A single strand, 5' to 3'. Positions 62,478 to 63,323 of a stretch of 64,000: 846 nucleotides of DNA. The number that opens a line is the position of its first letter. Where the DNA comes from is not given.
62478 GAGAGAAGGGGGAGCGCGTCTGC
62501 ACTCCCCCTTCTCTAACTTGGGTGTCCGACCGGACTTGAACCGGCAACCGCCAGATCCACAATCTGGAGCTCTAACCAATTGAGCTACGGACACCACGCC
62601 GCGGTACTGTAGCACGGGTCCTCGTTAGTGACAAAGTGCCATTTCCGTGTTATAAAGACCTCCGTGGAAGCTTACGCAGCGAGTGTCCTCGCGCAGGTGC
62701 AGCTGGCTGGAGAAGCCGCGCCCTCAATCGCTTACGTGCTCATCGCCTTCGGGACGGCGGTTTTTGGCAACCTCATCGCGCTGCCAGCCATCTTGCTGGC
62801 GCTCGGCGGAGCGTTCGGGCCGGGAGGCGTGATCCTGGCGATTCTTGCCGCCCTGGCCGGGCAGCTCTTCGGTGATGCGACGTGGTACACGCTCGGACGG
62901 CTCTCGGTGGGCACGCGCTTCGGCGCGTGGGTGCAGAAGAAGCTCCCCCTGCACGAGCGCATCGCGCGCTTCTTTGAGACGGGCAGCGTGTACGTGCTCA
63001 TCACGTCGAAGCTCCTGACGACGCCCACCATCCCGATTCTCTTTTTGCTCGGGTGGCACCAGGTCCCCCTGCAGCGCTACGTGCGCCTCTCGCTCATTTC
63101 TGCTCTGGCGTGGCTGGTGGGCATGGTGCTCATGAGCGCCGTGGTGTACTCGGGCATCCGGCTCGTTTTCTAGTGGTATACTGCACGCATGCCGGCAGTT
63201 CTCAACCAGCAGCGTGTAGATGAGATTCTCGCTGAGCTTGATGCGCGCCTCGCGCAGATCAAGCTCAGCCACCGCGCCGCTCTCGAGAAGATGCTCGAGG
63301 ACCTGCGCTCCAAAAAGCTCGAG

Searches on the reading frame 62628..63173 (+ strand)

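Call 46: search_protein_families(library=pfam, proteins=[window:62628-63173:+], max_evalue=0.01)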
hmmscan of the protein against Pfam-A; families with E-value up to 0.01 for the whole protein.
window:62628-63173:+ (181 aa): 1 family
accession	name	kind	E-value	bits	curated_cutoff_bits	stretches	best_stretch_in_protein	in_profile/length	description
PF09335.16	VTT_dom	-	1.8e-09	38.6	33.9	1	55-169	5-120/123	VTT domain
